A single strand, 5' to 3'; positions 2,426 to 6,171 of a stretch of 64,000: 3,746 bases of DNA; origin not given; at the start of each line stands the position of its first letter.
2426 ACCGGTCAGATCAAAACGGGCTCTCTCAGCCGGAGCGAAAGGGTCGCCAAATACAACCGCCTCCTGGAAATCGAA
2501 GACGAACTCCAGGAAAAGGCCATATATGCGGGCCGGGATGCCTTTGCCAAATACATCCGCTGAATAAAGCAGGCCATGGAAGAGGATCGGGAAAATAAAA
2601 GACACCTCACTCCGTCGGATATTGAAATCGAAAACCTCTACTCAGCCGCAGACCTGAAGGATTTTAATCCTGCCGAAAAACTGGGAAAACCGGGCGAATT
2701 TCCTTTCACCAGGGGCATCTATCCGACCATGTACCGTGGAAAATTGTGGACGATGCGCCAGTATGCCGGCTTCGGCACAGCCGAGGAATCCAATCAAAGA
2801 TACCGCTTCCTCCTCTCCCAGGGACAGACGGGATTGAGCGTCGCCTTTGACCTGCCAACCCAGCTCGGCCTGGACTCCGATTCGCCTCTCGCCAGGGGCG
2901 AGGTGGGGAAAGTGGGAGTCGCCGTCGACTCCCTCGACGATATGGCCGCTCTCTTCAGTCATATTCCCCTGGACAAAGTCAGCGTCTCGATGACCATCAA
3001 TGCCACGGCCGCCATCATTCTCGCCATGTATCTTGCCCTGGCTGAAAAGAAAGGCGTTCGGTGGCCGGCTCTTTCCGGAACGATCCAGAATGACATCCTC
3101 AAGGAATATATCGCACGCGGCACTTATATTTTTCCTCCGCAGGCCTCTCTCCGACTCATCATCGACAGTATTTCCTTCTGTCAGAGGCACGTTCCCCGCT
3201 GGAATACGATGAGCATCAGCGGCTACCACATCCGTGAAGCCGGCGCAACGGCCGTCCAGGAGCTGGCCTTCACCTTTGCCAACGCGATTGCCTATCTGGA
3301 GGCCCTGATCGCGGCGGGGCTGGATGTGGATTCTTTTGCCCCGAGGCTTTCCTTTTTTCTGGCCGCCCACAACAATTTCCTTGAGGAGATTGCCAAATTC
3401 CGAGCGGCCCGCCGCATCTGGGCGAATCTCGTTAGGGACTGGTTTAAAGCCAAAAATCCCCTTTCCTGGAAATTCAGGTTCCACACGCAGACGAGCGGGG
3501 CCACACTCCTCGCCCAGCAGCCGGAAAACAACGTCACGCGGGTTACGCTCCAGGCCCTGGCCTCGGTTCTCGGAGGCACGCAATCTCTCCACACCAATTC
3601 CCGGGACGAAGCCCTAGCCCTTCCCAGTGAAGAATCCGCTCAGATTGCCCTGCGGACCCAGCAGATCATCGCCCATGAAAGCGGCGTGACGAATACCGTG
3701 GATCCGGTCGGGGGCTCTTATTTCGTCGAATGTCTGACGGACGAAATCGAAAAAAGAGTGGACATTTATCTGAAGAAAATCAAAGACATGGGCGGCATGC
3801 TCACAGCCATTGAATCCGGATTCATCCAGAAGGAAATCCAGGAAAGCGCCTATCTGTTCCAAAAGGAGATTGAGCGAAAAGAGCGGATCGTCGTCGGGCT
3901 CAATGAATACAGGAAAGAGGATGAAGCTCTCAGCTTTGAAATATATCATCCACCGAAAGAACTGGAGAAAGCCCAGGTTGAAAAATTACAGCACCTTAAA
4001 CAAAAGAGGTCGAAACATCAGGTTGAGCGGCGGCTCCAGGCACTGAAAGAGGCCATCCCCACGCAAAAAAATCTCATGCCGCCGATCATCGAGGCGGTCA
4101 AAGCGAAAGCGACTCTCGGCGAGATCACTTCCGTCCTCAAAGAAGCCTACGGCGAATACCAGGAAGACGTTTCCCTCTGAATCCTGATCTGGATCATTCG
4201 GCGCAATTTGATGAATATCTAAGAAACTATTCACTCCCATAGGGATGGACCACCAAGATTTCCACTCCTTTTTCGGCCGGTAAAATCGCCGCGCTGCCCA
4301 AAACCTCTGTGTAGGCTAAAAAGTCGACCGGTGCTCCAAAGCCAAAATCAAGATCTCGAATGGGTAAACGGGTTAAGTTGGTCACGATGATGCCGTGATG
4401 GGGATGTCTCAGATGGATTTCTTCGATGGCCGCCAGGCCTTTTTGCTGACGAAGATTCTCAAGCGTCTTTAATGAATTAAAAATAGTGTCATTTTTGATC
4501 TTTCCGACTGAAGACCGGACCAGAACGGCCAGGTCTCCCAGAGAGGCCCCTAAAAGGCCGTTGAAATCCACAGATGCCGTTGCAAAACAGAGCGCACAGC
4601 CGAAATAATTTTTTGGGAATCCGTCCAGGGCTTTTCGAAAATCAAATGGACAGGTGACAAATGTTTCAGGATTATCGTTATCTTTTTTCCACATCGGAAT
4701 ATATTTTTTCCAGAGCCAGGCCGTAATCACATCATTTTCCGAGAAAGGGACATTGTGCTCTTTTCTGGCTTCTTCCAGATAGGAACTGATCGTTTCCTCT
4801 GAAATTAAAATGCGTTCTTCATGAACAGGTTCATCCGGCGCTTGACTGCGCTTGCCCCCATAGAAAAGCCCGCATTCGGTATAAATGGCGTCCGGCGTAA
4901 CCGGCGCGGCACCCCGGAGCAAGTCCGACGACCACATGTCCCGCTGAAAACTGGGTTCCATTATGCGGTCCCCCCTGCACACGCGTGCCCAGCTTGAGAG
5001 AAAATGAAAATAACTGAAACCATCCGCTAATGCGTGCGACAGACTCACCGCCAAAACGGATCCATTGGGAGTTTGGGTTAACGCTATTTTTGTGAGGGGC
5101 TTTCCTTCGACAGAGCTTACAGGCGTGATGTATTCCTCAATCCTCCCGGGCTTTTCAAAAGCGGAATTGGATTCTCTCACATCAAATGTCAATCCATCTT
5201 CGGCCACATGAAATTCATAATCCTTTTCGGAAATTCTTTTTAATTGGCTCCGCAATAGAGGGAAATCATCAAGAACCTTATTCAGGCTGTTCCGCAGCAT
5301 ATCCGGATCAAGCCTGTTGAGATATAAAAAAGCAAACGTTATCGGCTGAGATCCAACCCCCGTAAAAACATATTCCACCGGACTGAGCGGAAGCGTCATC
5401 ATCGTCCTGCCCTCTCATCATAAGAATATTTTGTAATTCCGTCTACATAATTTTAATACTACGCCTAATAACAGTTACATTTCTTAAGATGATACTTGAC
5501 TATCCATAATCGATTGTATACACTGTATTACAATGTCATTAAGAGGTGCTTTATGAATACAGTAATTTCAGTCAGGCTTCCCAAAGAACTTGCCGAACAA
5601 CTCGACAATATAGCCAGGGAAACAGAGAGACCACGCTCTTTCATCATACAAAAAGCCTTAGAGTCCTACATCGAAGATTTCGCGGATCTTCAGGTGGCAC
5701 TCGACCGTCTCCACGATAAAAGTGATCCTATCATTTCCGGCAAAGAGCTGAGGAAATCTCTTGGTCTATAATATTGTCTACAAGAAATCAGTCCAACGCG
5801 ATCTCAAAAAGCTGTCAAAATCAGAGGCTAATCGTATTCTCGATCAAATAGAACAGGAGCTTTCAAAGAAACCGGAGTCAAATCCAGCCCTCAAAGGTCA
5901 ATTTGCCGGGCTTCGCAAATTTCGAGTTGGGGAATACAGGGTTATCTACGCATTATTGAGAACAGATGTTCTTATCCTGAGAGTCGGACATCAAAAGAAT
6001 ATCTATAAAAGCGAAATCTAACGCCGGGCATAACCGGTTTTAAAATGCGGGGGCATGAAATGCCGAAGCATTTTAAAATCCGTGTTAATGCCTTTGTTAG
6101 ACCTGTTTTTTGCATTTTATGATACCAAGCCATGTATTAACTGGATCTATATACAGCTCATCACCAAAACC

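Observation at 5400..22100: Degenerate integron-like cassette array of about 17 kb with related attC-like sites and only a dead intI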

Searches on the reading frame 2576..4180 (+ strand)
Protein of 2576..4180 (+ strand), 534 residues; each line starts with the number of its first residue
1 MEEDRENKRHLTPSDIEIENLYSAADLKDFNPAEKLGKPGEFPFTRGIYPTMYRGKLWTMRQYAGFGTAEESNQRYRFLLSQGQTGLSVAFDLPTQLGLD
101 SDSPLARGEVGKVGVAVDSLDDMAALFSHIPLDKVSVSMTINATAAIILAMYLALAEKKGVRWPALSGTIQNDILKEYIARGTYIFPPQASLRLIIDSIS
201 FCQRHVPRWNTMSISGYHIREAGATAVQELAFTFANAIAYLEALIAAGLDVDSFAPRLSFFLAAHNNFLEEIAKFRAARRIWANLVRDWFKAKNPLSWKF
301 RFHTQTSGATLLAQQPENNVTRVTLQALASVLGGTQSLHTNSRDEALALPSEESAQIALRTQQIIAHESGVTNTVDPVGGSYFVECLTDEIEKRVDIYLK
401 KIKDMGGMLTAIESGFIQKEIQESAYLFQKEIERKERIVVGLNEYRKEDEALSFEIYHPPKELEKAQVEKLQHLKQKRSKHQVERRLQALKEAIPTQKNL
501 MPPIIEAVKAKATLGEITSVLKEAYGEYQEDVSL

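Call 10: search_protein_families(library=pfam, proteins=[window:2576-4180:+], max_evalue=0.01)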
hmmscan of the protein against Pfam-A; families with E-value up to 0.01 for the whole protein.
window:2576-4180:+ (534 aa): 1 family
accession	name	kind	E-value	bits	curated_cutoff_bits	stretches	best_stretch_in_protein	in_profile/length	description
PF01642.28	MM_CoA_mutase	-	1.5e-222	740.2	22.1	1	12-526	2-512/512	Methylmalonyl-CoA mutase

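Call 25: list_cluster_members(proteins=[window:2576-4180:+, window:22148-22630:-, window:9754-10341:+, window:4227-5402:-, window:19799-20935:+])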
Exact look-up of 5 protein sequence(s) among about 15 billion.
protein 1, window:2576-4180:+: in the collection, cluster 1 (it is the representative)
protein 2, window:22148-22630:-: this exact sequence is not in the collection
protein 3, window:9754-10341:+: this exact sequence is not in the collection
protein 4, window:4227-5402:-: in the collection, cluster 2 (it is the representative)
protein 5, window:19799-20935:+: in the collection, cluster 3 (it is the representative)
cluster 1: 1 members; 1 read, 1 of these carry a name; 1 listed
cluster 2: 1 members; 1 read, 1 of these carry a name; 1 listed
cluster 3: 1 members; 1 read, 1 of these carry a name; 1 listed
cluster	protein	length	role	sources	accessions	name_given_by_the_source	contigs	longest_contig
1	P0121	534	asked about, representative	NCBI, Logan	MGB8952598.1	MAG: methylmalonyl-CoA mutase family protein [Candidatus Aminicenantales bacterium]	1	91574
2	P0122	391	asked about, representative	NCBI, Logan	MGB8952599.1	MAG: acyltransferase [Candidatus Aminicenantales bacterium]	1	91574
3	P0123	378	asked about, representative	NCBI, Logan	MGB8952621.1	MAG: PDZ domain-containing protein [Candidatus Aminicenantales bacterium]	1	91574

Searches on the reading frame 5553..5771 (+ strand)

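Call 8: search_protein_families(library=pfam, proteins=[window:5553-5771:+], max_evalue=0.01)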
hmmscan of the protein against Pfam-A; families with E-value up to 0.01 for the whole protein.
window:5553-5771:+ (72 aa): 4 families
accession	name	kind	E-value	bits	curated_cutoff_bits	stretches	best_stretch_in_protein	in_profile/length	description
PF01402.27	RHH_1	-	1.1e-08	35.1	20.5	1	5-41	2-38/39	Ribbon-helix-helix protein, copG family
PF19807.5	DUF6290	-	9.2e-07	29.4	27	1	3-66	2-68/72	Family of unknown function (DUF6290)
PF12651.13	RHH_3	-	1.3e-06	28.7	21.6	1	5-43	5-43/44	Ribbon-helix-helix domain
PF07878.17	RHH_5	-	4.5e-05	23.6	26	1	5-41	4-40/43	CopG-like RHH_1 or ribbon-helix-helix domain, RHH_5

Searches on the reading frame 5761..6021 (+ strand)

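Call 8: search_protein_families(library=pfam, proteins=[window:5761-6021:+], max_evalue=0.01)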
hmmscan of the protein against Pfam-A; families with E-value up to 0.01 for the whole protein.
window:5761-6021:+ (86 aa): 3 families
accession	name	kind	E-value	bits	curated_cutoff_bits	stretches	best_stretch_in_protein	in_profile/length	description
PF05016.21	ParE_toxin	-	1.4e-12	48.5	23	1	5-82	1-89/89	ParE toxin of type II toxin-antitoxin system, parDE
PF15781.12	ParE-like_toxin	-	2.4e-05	24.7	28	1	6-83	2-84/87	ParE-like toxin of type II bacterial toxin-antitoxin system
PF05973.20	Gp49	-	0.00023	21.6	23.9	1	14-80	2-73/90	Phage derived protein Gp49-like (DUF891)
